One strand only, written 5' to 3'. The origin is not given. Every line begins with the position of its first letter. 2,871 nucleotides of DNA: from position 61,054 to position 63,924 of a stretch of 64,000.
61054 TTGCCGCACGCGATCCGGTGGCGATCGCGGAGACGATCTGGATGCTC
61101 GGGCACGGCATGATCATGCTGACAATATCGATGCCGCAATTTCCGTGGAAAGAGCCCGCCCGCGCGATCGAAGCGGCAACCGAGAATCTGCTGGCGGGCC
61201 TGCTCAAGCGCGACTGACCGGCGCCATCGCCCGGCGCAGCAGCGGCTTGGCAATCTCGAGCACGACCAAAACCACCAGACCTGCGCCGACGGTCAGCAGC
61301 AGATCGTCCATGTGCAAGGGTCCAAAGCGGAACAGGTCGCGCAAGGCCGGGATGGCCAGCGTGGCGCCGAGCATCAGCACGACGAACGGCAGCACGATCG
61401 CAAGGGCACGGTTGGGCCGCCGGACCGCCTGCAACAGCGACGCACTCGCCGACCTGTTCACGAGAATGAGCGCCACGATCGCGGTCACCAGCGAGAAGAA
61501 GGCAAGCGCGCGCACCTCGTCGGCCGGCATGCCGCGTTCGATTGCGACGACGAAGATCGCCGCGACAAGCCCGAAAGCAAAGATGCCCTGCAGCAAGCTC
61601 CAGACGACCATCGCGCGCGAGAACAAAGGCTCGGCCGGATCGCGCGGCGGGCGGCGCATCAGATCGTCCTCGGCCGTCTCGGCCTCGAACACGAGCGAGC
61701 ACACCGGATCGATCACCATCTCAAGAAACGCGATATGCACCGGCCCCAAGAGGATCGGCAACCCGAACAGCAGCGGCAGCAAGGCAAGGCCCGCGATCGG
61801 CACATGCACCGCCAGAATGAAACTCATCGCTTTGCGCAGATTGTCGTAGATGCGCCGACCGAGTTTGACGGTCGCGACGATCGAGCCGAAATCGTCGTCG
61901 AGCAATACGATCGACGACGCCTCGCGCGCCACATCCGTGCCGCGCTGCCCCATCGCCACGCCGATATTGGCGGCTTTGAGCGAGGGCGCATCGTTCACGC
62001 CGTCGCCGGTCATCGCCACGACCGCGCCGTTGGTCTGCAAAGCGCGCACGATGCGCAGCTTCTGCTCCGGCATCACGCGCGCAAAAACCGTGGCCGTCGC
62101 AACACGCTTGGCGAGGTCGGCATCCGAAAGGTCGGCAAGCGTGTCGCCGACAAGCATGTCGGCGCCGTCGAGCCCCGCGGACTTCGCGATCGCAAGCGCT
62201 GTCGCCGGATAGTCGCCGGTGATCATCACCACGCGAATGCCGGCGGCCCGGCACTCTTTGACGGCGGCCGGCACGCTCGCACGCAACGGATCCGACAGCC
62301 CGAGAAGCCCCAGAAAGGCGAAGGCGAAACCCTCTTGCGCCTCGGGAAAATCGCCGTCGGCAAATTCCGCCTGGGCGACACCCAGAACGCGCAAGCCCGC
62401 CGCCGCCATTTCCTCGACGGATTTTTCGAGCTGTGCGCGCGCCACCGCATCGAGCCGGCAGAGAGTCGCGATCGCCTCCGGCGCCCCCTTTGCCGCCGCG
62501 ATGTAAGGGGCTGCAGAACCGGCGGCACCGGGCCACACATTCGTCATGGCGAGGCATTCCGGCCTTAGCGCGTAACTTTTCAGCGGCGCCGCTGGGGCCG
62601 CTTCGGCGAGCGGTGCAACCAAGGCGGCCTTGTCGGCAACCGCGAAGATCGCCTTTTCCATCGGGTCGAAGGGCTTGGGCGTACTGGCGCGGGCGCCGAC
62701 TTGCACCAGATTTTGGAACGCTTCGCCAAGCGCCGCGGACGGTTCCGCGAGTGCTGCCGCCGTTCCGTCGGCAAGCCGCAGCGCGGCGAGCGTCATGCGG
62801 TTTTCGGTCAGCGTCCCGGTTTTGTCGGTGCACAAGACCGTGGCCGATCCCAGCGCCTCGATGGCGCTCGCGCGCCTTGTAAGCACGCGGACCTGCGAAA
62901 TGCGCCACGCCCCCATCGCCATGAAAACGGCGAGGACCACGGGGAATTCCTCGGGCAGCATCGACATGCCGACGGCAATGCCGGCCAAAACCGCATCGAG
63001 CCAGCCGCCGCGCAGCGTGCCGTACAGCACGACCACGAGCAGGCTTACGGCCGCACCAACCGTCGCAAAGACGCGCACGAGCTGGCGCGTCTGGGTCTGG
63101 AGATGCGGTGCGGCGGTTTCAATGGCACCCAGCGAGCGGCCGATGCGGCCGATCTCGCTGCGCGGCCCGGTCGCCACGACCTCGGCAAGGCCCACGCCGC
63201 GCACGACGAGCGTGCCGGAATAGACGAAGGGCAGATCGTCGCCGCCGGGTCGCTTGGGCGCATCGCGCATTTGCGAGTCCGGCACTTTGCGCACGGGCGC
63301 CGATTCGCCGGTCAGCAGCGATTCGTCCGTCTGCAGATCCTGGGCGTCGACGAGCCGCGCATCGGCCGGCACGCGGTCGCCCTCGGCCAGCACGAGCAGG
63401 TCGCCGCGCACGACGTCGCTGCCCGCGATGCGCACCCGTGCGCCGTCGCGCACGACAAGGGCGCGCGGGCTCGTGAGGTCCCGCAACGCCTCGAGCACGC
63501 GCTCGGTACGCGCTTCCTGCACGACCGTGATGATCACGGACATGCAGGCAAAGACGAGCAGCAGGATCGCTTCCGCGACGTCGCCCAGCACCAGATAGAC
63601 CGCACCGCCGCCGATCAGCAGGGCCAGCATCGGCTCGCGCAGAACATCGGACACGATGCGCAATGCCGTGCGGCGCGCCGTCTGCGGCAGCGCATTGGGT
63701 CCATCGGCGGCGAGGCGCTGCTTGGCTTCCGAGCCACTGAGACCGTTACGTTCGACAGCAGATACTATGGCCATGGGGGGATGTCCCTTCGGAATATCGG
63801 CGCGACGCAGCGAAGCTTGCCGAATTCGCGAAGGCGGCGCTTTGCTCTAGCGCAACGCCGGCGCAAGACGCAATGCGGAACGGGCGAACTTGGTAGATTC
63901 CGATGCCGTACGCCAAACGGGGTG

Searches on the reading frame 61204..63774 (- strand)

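Call 12: search_protein_families(library=pfam, proteins=[window:61204-63774:-], max_evalue=0.00001)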
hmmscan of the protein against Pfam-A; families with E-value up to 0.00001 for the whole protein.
window:61204-63774:- (856 aa): 4 families
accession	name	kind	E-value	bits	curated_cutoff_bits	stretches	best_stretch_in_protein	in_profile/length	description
PF00122.25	E1-E2_ATPase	-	2.6e-38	131.8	28.1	1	100-293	2-179/181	E1-E2 ATPase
PF00689.26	Cation_ATPase_C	-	2.5e-33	115.8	27.3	1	673-843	1-173/175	Cation transporting ATPase, C-terminus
PF00702.32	Hydrolase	-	1.9e-18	68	26.4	1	314-603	4-191/191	haloacid dehalogenase-like hydrolase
PF00690.31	Cation_ATPase_N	-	5.5e-09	36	20.4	1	9-59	18-68/69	Cation transporter/ATPase, N-terminus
